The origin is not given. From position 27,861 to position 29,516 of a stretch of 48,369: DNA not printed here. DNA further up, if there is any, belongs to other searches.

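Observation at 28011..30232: AEP (primase-polymerase)-like protein translationally coupled to an Endo IV / xylose-isomerase-fold TIM barrel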

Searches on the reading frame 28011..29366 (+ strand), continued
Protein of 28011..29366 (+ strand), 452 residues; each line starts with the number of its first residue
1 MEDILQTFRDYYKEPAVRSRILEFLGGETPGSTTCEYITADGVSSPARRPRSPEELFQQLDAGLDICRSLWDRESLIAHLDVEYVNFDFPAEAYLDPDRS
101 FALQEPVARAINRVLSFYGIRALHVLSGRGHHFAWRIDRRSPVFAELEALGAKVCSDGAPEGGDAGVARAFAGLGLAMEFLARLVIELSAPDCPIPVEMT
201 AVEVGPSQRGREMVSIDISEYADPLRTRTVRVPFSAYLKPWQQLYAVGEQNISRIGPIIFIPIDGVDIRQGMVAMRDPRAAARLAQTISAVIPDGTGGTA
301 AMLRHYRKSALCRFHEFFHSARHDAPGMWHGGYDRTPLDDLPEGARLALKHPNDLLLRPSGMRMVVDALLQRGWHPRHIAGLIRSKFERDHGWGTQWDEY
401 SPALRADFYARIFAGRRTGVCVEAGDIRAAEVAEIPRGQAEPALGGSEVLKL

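Call 24: find_related_loci(query=A1, collection=genome_contigs, flank=8000)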
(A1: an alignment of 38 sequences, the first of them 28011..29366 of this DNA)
Query A1 (452 aa) in genome_contigs; peptide patterns used: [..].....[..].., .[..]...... (x = any residue, [..] = any of these).
422 stretches matched a pattern; 413 encode a relative of the query (tblastn E <= 1e-3); the best 80 are kept; 80 distinct loci.
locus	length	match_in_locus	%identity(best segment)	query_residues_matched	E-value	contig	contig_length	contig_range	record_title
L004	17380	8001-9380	75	1-452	0e+0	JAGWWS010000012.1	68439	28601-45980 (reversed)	MAG: Verrucomicrobia bacterium isolate REEB449 contig-150_574, whole genome shotgun sequence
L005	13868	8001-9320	68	1-432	0e+0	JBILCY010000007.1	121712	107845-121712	MAG: Terrimicrobiaceae bacterium isolate ME2016-07-06_3300042374_group7_bin189 Rohwer_bin2599_scaffold_32_c1, whole geno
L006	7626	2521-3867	67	1-443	0e+0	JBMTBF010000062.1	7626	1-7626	MAG: Terrimicrobiaceae bacterium isolate LKB_V4_S16_50percent_par_metabat.96 NODE_4220_length_7626_cov_6.983754, whole g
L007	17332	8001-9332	67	1-442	0e+0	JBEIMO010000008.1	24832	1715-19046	MAG: Verrucomicrobiia bacterium isolate Sample-105-S5-bin-12 Sample_105_S5-bin_12-k141_333970, whole genome shotgun sequ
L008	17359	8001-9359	67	1-443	0e+0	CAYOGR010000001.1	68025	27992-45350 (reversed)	MAG TPA_asm: uncultured Chthoniobacter sp. isolate SRP318679_co1_228 genome assembly, contig: NODE_581_length_68025_cov_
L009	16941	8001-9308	66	1-432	0e+0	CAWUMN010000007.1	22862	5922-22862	MAG: uncultured bacterium isolate SRR1522964_binner12_1_1705335388 genome assembly, contig: ERZ11849542.216, whole genom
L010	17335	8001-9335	64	1-446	0e+0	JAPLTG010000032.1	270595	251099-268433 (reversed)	MAG: Verrucomicrobia bacterium isolate LacPavin_0818_WC45_MAG_58_13 LacPavin_0818_WC45_scaffold_889775, whole genome sho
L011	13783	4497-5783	65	1-432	0e+0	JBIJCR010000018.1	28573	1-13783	MAG: Terrimicrobiaceae bacterium isolate ME2006-08-18D6_3300036398_group2_bin181 Rohwer_bin2587_scaffold_897_c1, whole g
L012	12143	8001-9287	64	1-432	0e+0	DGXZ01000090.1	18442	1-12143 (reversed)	MAG TPA_asm: Spartobacteria bacterium UBA5019 UBA5019_contig_16725, whole genome shotgun sequence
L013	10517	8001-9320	64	1-434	0e+0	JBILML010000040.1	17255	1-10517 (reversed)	MAG: Terrimicrobiaceae bacterium isolate ME2017-08-18_3300034012_group7_bin88 Rohwer_bin2602_scaffold_2016_c1, whole gen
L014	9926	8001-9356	62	1-451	0e+0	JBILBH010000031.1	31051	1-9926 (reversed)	MAG: Terrimicrobiaceae bacterium isolate ME2016-05-26_3300042342_group7_bin90 Rohwer_bin2598_scaffold_287_c1, whole geno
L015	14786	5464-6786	62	1-444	0e+0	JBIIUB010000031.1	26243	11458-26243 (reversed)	MAG: Terrimicrobiaceae bacterium isolate ME2004-08-06_3300043437_group2_bin143 Rohwer_bin2585_scaffold_1192_c1, whole ge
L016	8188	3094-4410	63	1-431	0e+0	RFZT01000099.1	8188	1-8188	MAG: bacterium isolate WB5_2B_210 contig_100_98, whole genome shotgun sequence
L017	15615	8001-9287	64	1-432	0e+0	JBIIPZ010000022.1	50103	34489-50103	MAG: Terrimicrobiaceae bacterium isolate ME2003-06-27_3300042884_group2_bin33 Rohwer_bin2584_scaffold_97_c1, whole genom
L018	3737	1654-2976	63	1-444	0e+0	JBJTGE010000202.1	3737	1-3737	MAG: Spartobacteria bacterium isolate samp_4319_metabat2_159 samp_4319_711636, whole genome shotgun sequence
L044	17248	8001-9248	54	9-415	4e-139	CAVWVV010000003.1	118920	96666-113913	MAG: uncultured Verrucomicrobiae bacterium isolate MFD00822.bin.1.79 genome assembly, contig: contig_101, whole genome s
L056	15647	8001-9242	51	11-415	2e-131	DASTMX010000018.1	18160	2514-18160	MAG TPA_asm: Candidatus Udaeobacter sp. isolate SMAG_U3864 k141_2460973, whole genome shotgun sequence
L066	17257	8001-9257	49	7-415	7e-129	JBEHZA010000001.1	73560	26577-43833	MAG: Verrucomicrobiota bacterium isolate ESF1.bin.9 NODE_417_length_73560_cov_3.537306, whole genome shotgun sequence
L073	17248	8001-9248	49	10-415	2e-127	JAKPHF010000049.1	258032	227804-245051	MAG: Planctomycetota bacterium isolate USOA134_maxbin.073 k141_891648, whole genome shotgun sequence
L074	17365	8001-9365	48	10-452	4e-127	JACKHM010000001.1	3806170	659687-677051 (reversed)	MAG: Planctomycetaceae bacterium isolate HK-STAS-PLAN-18 HK-STAS-PLAN-18_1, whole genome shotgun sequence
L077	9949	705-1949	52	10-415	3e-126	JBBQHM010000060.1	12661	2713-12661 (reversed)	MAG: Chthoniobacterales bacterium isolate Co_metawrap_904 Cmw_904_k141_2127796_length_12661_cov_6.0780, whole genome sho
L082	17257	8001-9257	50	6-415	2e-125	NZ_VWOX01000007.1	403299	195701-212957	Roseiconus nitratireducens strain JC645 7_length=403299_depth=1.00x, whole genome shotgun sequence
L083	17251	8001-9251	48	9-415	3e-125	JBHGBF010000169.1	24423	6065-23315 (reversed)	MAG: Acidobacteriota bacterium isolate SBS.BIN.3 SBSBIN3_contig_169, whole genome shotgun sequence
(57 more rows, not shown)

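Call 39: search_protein_families(library=pfam, alignment_id=A1, max_evalue=10)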
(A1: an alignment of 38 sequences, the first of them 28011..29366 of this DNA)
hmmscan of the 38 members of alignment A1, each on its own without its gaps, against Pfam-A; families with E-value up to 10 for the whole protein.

A. member 1, window:28011-29366:+ (452 aa): 1 family
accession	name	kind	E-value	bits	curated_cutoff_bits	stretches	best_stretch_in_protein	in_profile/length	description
PF18135.7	Type_ISP_C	-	0.13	11.7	25.9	1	220-250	208-238/342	Type ISP C-terminal specificity domain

B. families by the number of members that match (of 38 scanned): 6 families
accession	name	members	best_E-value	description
PF18135.7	Type_ISP_C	2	0.13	Type ISP C-terminal specificity domain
PF21247.3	Fic-like_C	1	0.036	Filamentation induced by cAMP protein Fic-like, C-terminal domain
PF04195.17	Transposase_28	1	0.074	Putative gypsy type transposon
PF22763.1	NrS1-1_pol-like_HBD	1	0.11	NrS-1 polymerase HBD domain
PF12840.13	HTH_20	1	0.61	Helix-turn-helix domain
PF23642.1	YnhH-like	1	1.6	YnhH-like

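Call 40: fold_search(model_id=the predicted structure, library=viral)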
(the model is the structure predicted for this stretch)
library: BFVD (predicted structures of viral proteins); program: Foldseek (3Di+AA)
matches with E <= 10: 154; with E <= 0.001: 1
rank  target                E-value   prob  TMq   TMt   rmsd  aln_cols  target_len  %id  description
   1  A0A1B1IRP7            7.8e-04  0.99  0.25  0.32  13.9       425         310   12  (no name in the UniProt tables at hand)
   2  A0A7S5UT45            3.6e-03  0.98  0.32  0.20  20.7       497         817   12  (no name in the UniProt tables at hand)
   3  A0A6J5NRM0            6.2e-03  0.98  0.31  0.21  23.8       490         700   11  AAA domain containing protein [uncultured Caudovirales phage]
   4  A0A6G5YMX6            7.1e-03  0.82  0.21  0.11  22.1       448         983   11  (no name in the UniProt tables at hand)
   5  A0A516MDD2            7.5e-03  0.85  0.24  0.17  21.5       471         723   11  (no name in the UniProt tables at hand)
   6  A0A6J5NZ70            1.3e-02  0.97  0.34  0.28  12.0       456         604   12  DNA helicase, DnaB-like, C-terminal [uncultured Caudovirales phage]
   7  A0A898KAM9            1.8e-02  0.92  0.31  0.24  16.4       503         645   10  (no name in the UniProt tables at hand)
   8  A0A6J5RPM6            2.3e-02  0.66  0.25  0.18  19.6       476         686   11  AAA domain containing protein [uncultured Caudovirales phage]
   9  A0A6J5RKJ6            5.4e-02  0.33  0.20  0.15  21.4       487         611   10  DNA primase/polymerase, bifunctional, N-terminal [uncultured Caudovirales phage]
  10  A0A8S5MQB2            8.3e-02  0.11  0.15  0.08  27.8       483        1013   13  Replication protein B [Podoviridae sp. ctUS21]
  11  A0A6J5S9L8            8.7e-02  0.38  0.22  0.15  20.3       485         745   12  Virulence-associated E [uncultured Caudovirales phage]
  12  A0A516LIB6            9.1e-02  0.60  0.29  0.16  16.8       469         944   11  (no name in the UniProt tables at hand)
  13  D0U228                1.2e-01  0.28  0.20  0.14  21.4       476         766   10  Primase [Clavibacter phage CMP1]
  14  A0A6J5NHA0            1.5e-01  0.18  0.15  0.11  17.4       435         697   11  DNA primase/polymerase, bifunctional, N-terminal [uncultured Caudovirales phage]
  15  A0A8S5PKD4            2.2e-01  0.20  0.24  0.12  21.5       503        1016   13  Replication protein B [Podoviridae sp. ctnCN2]
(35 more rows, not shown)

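Call 50: search_protein_families(library=padloc, proteins=[window:28011-29366:+], max_evalue=0.1)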
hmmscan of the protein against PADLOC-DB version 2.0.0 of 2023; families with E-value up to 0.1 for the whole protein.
window:28011-29366:+ (452 aa): 0 families

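Call 51: search_protein_families(library=phrogs, proteins=[window:28011-29366:+], max_evalue=0.1)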
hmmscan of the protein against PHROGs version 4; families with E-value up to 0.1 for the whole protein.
window:28011-29366:+ (452 aa): 0 families

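Call 60: search_protein_families(library=pfam, proteins=[L082:5633-7267:-, L082:10332-11543:-, L082:12602-14248:+, L074:5051-6379:-, L074:6508-7176:-, L074:7368-7841:-, L074:10303-10992:-, L074:11151-11888:-, L083:5565-7301:+, L083:7356-7910:+], max_evalue=0.001)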
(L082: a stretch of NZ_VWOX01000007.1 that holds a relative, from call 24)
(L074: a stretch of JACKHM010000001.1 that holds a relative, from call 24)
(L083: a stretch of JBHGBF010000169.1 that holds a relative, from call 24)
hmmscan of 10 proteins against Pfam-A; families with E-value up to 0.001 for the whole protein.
L082:5633-7267:- (545 aa): 3 families
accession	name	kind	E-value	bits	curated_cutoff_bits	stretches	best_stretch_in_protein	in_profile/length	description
PF00884.28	Sulfatase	-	1e-49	169.9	25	1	37-388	1-301/301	Sulfatase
PF14707.11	Sulfatase_C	-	4.2e-05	24.6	30.9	1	426-484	1-72/127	C-terminal region of aryl-sulfatase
PF16347.10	SGSH_C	-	0.001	19.7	29.3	0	348-389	13-54/154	N-sulphoglucosamine sulphohydrolase, C-terminal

L082:10332-11543:- (404 aa): 5 families
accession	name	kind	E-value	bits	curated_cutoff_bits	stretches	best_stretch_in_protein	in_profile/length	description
PF02518.31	HATPase_c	-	8.5e-20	71.7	26.4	1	292-399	3-110/111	Histidine kinase-, DNA gyrase B-, and HSP90-like ATPase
PF00989.32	PAS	-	1.5e-12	48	22.6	1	60-164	10-113/113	PAS fold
PF13426.13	PAS_9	-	2e-11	44.5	27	1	61-165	1-102/103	PAS domain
PF00512.31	HisKA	-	2.1e-06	28.1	26.9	1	184-243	3-61/66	His Kinase A (phospho-acceptor) domain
PF13188.13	PAS_8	-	0.00058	20.1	21.8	0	52-108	2-55/65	PAS domain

L082:12602-14248:+ (549 aa): 1 family
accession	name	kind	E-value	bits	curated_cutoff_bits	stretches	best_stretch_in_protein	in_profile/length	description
PF00118.29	Cpn60_TCP1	-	7.2e-78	262.9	34.3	1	32-532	1-489/490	TCP-1/cpn60 chaperonin family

L074:5051-6379:- (443 aa): 0 families

L074:6508-7176:- (223 aa): 10 families
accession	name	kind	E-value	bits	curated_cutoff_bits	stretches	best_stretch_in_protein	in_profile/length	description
PF13847.12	Methyltransf_31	-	6.6e-17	62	27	1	46-154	2-113/145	Methyltransferase domain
PF13649.12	Methyltransf_25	-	1.4e-16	61.4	27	1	51-146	1-97/97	Methyltransferase domain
PF01209.24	Ubie_methyltran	-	1.5e-16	60.9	20.1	1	9-166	11-168/233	ubiE/COQ5 methyltransferase family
PF08241.18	Methyltransf_11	-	1.3e-12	48.6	21.2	1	52-149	1-94/95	Methyltransferase domain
PF08242.18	Methyltransf_12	-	3.9e-11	44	30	1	52-147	1-97/98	Methyltransferase domain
PF01135.25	PCMT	-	2e-10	41.3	20.3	1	39-125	65-152/210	Protein-L-isoaspartate(D-aspartate) O-methyltransferase (PCMT)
PF13489.12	Methyltransf_23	-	4e-08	33.6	27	1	37-152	12-118/164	Methyltransferase domain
PF02353.26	CMAS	-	1e-05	25.5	27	1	37-149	52-163/273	Mycolic acid cyclopropane synthetase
PF00398.26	RrnaAD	-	0.00013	21.6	24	1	37-117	20-95/263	Ribosomal RNA adenine dimethylase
PF13679.12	Methyltransf_32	-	0.00057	20.3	27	1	47-111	25-93/143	Methyltransferase domain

L074:7368-7841:- (158 aa): 0 families

L074:10303-10992:- (230 aa): 15 families
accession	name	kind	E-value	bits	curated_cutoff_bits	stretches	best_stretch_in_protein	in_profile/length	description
PF13649.12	Methyltransf_25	-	4.3e-24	85.4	27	1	61-160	1-97/97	Methyltransferase domain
PF01209.24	Ubie_methyltran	-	1.8e-21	77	20.1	1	26-176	12-163/233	ubiE/COQ5 methyltransferase family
PF08241.18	Methyltransf_11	-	3.6e-21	76.1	21.2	1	62-163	1-94/95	Methyltransferase domain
PF13847.12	Methyltransf_31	-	1.5e-18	67.3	27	1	58-165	4-110/145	Methyltransferase domain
PF08242.18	Methyltransf_12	-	9e-17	62.1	30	1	62-162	1-98/98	Methyltransferase domain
PF01135.25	PCMT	-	6.1e-11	42.9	20.3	1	40-173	56-179/210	Protein-L-isoaspartate(D-aspartate) O-methyltransferase (PCMT)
PF13489.12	Methyltransf_23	-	1.3e-10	41.7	27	1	45-210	9-162/164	Methyltransferase domain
PF02353.26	CMAS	-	4e-09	36.6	27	1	47-213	52-216/273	Mycolic acid cyclopropane synthetase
PF01596.23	Methyltransf_3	-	7e-08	32.5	22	1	55-120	42-107/204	O-methyltransferase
PF00107.32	ADH_zinc_N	-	6e-07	29.9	31.8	1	67-173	1-96/129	Zinc-binding dehydrogenase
PF08704.16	GCD14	-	6.2e-07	29.8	26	1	52-134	35-120/247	tRNA methyltransferase complex GCD14 subunit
PF00891.24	Methyltransf_2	-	7.9e-07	29.1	22.3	1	46-165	51-165/210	O-methyltransferase domain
PF02390.23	Methyltransf_4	-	1.4e-06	28.3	24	1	61-135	5-80/173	Putative methyltransferase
PF01170.24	UPF0020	-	0.00028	21.1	22.3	0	54-131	52-125/197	RMKL-like, methyltransferase domain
PF13578.12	Methyltransf_24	-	0.00074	20.8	26.3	0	62-163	1-101/105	Methyltransferase domain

L074:11151-11888:- (246 aa): 8 families
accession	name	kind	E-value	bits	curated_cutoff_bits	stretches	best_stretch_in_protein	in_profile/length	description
PF08281.18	Sigma70_r4_2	-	2.5e-17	62.7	25.7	1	163-215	2-54/54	Sigma-70, region 4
PF04542.20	Sigma70_r2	-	3.5e-16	59.2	24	1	72-138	1-70/71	Sigma-70 region 2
PF04545.22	Sigma70_r4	-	1.4e-08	34.5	24.1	1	169-217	2-50/50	Sigma-70, region 4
PF07638.17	Sigma70_ECF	-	9.9e-06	26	21.1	1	57-217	7-181/185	ECF sigma factor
PF13412.12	HTH_24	-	0.00011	22.2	21.9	1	175-210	5-40/48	Winged helix-turn-helix DNA-binding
PF13384.12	HTH_23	-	0.00032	20.9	24.6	0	176-210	6-40/50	Homeodomain-like domain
PF13404.12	HTH_AsnC-type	-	0.00077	19.7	27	1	187-210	17-40/42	AsnC-type helix-turn-helix domain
PF22233.2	PhyR_sigma-like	-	0.00078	19.6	27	0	169-212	1-44/50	Response regulator PhyR, sigma-like domain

L083:5565-7301:+ (579 aa): 3 families
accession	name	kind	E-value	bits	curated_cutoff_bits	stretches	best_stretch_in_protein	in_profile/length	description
PF07969.17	Amidohydro_3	-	5.5e-119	399.1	29.7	1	89-570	1-472/472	Amidohydrolase family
PF01979.26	Amidohydro_1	-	7e-17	62.1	25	1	246-569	37-345/345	Amidohydrolase family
PF22039.1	HUTI_composite_bact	-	0.00053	20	25.5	0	63-81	2-20/26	Imidazolonepropionase-like composite domain, bacteria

L083:7356-7910:+ (185 aa): 3 families
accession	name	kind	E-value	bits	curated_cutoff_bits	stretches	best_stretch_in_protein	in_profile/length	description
PF13302.13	Acetyltransf_3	-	6.1e-30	105.1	25.4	1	10-150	1-138/138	Acetyltransferase (GNAT) domain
PF00583.31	Acetyltransf_1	-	4.2e-09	37.1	20.7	1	50-149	14-116/116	Acetyltransferase (GNAT) family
PF13420.13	Acetyltransf_4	-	0.00084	19.8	24.3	1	50-167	38-152/155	Acetyltransferase (GNAT) domain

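Call 66: search_protein_families(library=pfam, proteins=[L056:142-963:+, L056:4863-5405:+, L056:2712-4043:+, L056:5419-7866:+, L044:4233-5105:+, L077:4291-4953:+, L073:7289-7810:+, L066:2234-2923:-, L017:6181-7479:-], max_evalue=0.001)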
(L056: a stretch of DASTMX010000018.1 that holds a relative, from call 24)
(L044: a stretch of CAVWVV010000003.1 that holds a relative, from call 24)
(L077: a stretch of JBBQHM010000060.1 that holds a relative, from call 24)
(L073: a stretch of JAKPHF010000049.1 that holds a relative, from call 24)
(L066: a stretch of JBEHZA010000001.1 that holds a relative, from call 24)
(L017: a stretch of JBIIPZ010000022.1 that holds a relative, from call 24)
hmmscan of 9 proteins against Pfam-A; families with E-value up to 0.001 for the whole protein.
L056:142-963:+ (274 aa): 1 family
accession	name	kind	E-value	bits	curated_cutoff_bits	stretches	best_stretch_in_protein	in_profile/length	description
PF00582.32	Usp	-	3.8e-60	202.9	24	2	130-266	3-141/141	Universal stress protein family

L056:4863-5405:+ (181 aa): 0 families

L056:2712-4043:+ (444 aa): 1 family
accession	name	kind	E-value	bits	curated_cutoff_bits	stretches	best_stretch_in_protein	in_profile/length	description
PF05139.19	Erythro_esteras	-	3.5e-135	451.8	26.4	1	60-419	1-358/358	Erythromycin esterase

L056:5419-7866:+ (816 aa): 6 families
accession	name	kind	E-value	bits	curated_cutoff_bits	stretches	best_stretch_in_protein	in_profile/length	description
PF00122.25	E1-E2_ATPase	-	6.5e-43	146.8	28.1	1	93-281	2-181/181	E1-E2 ATPase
PF00689.26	Cation_ATPase_C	-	1.9e-22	80.3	27.3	1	646-808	1-175/175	Cation transporting ATPase, C-terminus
PF00702.32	Hydrolase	-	6.6e-16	59.7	26.4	1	298-574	2-188/191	haloacid dehalogenase-like hydrolase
PF00690.31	Cation_ATPase_N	-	1.8e-14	53.6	20.4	1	3-53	19-69/69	Cation transporter/ATPase, N-terminus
PF13246.12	Cation_ATPase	-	7.2e-06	26.4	21.7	1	362-405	46-91/91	Cation transport ATPase (P-type)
PF08282.18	Hydrolase_3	-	0.00022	21.5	20.9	0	562-600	208-246/255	haloacid dehalogenase-like hydrolase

L044:4233-5105:+ (291 aa): 0 families

L077:4291-4953:+ (221 aa): 3 families
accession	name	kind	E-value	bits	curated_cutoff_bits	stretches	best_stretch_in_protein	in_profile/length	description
PF00156.33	Pribosyltran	-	1.7e-17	63.6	26.3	1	15-160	14-122/158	Phosphoribosyl transferase domain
PF14681.12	UPRTase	-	3.3e-08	33.7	27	1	98-183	95-180/206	Uracil phosphoribosyltransferase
PF15609.12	PRTase_2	-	0.00022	21.3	28.8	1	123-159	117-154/188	Phosphoribosyl transferase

L073:7289-7810:+ (174 aa): 1 family
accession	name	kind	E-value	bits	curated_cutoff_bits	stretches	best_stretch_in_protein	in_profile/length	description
PF00571.33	CBS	-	2.4e-24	85.8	24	2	92-146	1-55/57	CBS domain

L066:2234-2923:- (230 aa): 3 families
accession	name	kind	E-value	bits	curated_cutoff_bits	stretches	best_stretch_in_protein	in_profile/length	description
PF00072.30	Response_reg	-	7e-27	94.2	30.2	1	16-127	1-110/111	Response regulator receiver domain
PF00196.25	GerE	-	3.2e-17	62.4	23.5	1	163-218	2-57/57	Bacterial regulatory proteins, luxR family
PF08281.18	Sigma70_r4_2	-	1.6e-05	24.9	25.7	1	163-206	10-54/54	Sigma-70, region 4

L017:6181-7479:- (433 aa): 2 families
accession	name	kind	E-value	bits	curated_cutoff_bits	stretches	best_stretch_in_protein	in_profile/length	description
PF06750.18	A24_N_bact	-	1.1e-29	102.7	23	1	79-162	1-83/84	Bacterial Peptidase A24 N-terminal domain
PF01478.23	Peptidase_A24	-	1.2e-16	61.4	26.5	2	343-383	63-103/104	Type IV leader peptidase family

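Call 78: search_dna_similar(query=window:28011-29366:+, collection=plasmids, mode=protein, max_evalue=0.001, max_rows=15)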
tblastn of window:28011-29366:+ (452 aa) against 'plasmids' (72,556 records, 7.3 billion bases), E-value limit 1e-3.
No match.

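Call 79: search_dna_similar(query=window:28011-29366:+, collection=phages, mode=protein, max_evalue=0.001, max_rows=10)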
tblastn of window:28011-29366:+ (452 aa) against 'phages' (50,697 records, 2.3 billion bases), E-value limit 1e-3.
No match.
